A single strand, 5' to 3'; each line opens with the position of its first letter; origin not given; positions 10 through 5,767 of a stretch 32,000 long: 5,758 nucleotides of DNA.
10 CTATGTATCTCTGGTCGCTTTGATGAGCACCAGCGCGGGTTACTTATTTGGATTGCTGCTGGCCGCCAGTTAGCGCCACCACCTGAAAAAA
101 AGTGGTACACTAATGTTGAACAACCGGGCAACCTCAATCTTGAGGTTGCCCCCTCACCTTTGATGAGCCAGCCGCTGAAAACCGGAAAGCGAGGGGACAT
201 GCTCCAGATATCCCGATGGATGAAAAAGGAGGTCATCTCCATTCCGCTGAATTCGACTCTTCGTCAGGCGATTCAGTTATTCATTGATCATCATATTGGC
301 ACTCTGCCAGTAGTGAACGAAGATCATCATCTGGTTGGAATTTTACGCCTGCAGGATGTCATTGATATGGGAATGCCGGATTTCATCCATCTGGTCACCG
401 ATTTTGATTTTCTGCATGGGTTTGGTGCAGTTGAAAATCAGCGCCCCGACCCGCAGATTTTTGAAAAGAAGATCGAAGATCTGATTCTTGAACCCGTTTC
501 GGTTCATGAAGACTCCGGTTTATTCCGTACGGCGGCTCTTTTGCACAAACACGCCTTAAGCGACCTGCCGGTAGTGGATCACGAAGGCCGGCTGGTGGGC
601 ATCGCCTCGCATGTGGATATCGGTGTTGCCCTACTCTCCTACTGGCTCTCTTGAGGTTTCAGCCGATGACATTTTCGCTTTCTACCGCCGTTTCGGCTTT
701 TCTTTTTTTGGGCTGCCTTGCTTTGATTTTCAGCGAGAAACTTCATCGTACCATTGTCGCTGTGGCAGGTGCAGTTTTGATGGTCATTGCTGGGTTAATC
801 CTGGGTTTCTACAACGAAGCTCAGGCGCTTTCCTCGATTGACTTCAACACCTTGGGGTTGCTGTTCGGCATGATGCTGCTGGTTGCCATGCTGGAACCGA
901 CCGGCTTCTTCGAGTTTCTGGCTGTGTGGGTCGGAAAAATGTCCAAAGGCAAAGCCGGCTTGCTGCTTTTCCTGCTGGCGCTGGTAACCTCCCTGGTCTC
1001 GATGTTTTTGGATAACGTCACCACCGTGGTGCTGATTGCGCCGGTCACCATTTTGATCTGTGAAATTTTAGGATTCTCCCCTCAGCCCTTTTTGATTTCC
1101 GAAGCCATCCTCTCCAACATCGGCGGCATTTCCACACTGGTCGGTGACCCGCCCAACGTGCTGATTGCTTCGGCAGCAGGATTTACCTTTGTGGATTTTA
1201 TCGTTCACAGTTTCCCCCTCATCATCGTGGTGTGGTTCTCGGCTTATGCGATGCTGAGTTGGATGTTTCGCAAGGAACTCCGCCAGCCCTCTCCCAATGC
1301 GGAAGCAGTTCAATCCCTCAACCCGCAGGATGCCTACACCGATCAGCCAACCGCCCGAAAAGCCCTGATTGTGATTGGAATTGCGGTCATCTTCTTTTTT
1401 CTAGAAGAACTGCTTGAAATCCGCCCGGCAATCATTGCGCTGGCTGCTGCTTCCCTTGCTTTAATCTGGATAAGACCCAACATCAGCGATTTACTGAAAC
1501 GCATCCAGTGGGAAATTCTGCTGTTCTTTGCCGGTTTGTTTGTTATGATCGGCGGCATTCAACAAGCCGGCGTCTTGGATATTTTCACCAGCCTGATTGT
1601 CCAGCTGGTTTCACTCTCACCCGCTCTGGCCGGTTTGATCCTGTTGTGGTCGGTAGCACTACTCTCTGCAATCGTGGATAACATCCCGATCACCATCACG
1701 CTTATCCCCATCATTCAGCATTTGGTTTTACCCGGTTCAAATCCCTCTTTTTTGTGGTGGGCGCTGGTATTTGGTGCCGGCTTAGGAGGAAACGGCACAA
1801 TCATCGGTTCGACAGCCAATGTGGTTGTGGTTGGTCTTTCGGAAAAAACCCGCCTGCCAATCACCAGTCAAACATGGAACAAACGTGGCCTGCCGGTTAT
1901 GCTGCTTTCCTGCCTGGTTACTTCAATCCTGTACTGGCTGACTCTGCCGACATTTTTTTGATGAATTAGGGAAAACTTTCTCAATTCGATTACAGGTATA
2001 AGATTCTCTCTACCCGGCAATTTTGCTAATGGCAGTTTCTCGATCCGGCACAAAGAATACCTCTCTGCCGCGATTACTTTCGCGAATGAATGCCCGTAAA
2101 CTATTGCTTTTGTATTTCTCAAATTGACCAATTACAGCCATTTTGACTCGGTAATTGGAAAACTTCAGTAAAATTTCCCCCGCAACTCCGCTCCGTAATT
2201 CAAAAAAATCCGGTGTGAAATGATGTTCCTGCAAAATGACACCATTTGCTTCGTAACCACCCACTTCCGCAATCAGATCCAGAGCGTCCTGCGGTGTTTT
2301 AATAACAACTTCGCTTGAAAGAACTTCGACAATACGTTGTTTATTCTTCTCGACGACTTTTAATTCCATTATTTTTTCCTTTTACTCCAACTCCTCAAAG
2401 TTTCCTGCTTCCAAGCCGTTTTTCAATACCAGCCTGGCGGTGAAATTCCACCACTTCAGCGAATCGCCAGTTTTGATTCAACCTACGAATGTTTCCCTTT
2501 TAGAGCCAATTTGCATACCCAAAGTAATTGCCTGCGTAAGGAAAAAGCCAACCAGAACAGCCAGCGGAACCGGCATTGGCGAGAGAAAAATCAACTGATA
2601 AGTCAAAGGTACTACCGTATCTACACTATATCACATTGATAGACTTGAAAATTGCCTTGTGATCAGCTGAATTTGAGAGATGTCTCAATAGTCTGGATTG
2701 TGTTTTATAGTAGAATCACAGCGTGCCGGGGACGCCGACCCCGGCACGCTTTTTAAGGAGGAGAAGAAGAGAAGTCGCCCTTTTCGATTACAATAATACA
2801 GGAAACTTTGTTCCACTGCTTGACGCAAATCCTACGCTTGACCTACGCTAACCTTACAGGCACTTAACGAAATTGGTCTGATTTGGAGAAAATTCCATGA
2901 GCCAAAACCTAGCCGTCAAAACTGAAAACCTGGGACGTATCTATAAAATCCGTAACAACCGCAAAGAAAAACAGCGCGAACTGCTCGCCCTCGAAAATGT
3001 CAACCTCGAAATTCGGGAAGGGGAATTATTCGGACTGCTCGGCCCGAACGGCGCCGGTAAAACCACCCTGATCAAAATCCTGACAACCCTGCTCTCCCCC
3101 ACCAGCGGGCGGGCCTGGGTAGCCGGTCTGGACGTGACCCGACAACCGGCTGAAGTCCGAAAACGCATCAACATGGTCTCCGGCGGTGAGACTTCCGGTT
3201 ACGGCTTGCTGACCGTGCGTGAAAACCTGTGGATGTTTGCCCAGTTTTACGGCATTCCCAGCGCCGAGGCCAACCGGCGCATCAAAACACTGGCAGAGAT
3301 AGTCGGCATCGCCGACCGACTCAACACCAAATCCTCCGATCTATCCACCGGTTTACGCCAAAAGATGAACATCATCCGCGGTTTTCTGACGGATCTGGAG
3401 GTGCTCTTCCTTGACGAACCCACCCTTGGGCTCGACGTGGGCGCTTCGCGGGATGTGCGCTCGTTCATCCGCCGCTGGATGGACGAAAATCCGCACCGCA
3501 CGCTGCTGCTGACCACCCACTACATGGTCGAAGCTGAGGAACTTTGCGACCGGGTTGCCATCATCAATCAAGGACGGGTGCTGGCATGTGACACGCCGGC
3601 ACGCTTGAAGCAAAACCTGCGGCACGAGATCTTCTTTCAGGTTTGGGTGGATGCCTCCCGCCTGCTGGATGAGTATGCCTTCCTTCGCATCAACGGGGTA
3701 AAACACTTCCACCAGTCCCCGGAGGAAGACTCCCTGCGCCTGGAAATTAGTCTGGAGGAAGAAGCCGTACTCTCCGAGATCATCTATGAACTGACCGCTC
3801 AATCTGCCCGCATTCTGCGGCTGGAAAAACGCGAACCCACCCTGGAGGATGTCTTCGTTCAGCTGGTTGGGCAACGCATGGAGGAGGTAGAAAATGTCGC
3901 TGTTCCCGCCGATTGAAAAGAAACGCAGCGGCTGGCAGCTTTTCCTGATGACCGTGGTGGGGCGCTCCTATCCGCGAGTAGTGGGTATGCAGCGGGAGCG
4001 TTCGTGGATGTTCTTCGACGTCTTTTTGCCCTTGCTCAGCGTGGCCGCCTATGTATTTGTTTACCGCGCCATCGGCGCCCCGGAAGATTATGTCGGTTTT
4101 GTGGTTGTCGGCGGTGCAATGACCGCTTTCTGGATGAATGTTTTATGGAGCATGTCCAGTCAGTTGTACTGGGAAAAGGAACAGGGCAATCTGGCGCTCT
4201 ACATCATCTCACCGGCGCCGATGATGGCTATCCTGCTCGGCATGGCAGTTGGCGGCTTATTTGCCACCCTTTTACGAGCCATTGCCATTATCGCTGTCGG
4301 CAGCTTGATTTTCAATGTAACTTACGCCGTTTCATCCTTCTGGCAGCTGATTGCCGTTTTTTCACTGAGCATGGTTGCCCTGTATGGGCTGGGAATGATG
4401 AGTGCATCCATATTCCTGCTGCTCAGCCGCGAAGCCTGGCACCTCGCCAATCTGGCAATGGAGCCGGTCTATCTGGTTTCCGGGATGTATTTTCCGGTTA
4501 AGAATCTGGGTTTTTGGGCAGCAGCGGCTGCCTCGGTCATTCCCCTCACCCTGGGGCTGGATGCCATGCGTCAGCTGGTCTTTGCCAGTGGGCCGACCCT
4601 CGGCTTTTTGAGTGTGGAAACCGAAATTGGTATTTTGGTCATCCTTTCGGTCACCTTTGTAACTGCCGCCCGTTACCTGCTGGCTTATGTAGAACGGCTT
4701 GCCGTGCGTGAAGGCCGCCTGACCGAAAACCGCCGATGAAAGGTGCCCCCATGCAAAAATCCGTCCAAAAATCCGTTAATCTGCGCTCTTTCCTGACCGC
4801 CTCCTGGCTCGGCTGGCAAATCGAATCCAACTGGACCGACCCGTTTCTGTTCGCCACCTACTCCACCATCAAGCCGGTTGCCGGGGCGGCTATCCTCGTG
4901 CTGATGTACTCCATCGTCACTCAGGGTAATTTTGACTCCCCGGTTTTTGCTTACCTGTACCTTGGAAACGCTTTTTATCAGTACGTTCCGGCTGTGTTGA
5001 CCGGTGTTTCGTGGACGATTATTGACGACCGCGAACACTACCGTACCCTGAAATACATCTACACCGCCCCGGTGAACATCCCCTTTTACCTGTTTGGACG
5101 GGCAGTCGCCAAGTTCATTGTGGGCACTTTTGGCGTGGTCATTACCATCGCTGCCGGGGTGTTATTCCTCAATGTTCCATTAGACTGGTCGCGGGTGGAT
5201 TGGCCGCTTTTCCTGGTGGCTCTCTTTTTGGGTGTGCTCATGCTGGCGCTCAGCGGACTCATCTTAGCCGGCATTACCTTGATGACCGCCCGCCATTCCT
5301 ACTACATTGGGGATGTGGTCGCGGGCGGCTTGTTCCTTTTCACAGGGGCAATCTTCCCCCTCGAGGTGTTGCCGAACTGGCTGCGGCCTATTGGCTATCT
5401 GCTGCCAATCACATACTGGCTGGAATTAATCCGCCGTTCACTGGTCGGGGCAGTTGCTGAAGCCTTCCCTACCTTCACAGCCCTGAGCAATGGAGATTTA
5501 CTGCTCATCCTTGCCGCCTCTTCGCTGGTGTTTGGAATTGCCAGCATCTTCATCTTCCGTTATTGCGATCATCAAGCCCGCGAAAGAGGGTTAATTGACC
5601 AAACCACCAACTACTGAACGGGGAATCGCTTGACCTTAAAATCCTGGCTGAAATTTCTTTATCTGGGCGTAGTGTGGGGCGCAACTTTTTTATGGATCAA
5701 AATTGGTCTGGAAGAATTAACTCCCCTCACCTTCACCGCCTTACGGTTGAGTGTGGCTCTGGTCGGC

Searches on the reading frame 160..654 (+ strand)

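Call 5: search_protein_families(library=pfam, proteins=[window:160-654:+], max_evalue=0.0001)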
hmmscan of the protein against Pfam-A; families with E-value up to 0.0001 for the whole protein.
window:160-654:+ (164 aa): 1 family
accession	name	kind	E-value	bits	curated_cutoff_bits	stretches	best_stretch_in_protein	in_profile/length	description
PF00571.33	CBS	-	5.8e-23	81.4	24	2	18-69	2-53/57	CBS domain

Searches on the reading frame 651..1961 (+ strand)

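Call 5: search_protein_families(library=pfam, proteins=[window:651-1961:+], max_evalue=0.0001)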
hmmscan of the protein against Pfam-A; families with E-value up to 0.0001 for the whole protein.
window:651-1961:+ (436 aa): 4 families
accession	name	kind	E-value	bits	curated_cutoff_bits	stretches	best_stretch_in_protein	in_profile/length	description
PF03600.22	CitMHS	-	1.8e-78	264.5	31.9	1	24-375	2-336/336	Citrate transporter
PF02040.21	ArsB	-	1.4e-22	81.1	22.2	1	16-426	3-417/423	Arsenical pump membrane protein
PF00939.25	Na_sulph_symp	-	1.3e-11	44.6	27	1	178-431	213-468/472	Sodium:sulfate symporter transmembrane region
PF06450.18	NhaB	-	3.9e-05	23.2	27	1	152-197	210-255/515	Bacterial Na+/H+ antiporter B (NhaB)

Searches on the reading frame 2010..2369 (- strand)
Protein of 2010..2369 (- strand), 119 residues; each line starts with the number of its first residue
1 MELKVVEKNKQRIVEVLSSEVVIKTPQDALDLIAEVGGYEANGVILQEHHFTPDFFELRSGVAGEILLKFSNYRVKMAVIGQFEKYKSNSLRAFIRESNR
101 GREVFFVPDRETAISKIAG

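Call 5: search_protein_families(library=pfam, proteins=[window:2010-2369:-], max_evalue=0.0001)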
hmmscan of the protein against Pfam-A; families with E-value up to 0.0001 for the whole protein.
window:2010-2369:- (119 aa): 1 family
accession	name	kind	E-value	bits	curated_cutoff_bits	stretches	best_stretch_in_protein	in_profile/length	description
PF13788.11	DUF4180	-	2.3e-36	124.6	25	1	9-116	2-111/112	Domain of unknown function (DUF4180)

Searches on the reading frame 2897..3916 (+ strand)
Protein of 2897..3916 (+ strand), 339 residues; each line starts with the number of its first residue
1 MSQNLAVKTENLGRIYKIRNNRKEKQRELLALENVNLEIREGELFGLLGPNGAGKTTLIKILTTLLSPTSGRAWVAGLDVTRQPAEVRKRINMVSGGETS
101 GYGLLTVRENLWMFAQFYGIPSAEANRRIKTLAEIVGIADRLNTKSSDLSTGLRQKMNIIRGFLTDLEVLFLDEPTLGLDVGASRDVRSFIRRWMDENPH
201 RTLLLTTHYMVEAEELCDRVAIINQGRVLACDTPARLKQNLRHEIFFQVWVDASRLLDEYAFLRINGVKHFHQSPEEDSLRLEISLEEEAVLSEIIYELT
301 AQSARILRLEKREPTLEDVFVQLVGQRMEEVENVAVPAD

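Call 5: search_protein_families(library=pfam, proteins=[window:2897-3916:+], max_evalue=0.0001)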
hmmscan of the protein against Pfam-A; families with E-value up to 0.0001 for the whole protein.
window:2897-3916:+ (339 aa): 3 families
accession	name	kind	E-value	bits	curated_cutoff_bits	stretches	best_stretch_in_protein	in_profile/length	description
PF00005.33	ABC_tran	-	1.9e-28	100.2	25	1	32-176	1-136/137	ABC transporter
PF13304.12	AAA_21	-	1.6e-12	48.5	27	1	140-208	229-298/304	AAA domain, putative AbiEii toxin, Type IV TA system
PF13732.12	DrrA1-3_C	-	1.8e-08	35.4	27.4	1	235-324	4-81/81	ATP-binding protein DrrA1-3-like, C-terminal domain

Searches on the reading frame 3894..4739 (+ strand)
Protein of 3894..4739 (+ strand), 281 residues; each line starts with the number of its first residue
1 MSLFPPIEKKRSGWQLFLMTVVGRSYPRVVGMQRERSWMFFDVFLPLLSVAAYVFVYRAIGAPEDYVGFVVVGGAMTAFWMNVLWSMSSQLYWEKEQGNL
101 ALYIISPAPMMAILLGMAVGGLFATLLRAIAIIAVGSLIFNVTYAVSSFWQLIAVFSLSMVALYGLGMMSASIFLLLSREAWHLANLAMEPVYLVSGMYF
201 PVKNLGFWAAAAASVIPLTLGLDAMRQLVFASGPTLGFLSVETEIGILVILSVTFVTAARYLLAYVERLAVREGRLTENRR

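Call 5: search_protein_families(library=pfam, proteins=[window:3894-4739:+], max_evalue=0.0001)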
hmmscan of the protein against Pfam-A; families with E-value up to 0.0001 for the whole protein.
window:3894-4739:+ (281 aa): 1 family
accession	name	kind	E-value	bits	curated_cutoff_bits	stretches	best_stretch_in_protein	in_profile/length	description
PF01061.29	ABC2_membrane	-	3.4e-11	43.5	26.9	1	34-230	16-211/211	ABC-2 type transporter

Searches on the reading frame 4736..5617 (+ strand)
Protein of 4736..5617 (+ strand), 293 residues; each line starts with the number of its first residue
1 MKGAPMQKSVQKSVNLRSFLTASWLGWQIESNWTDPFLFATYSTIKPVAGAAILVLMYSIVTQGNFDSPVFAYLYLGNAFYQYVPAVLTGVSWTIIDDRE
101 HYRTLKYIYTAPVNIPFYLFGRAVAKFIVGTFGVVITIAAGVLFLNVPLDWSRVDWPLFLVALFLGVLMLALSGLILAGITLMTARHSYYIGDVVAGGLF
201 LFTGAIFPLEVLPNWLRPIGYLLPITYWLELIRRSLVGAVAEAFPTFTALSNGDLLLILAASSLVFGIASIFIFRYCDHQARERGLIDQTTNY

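Call 5: search_protein_families(library=pfam, proteins=[window:4736-5617:+], max_evalue=0.0001)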
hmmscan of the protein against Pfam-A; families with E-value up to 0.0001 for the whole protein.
window:4736-5617:+ (293 aa): 3 families
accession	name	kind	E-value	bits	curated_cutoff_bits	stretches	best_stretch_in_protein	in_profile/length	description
PF01061.29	ABC2_membrane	-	6.7e-13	49.1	26.9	1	28-234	10-208/211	ABC-2 type transporter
PF12698.13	ABC2_membrane_3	-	1.8e-06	27.8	31.6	1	71-271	160-346/347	ABC-2 family transporter protein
PF12730.13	ABC2_membrane_4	-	3.6e-05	24.3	27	1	53-190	29-166/179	ABC-2 family transporter protein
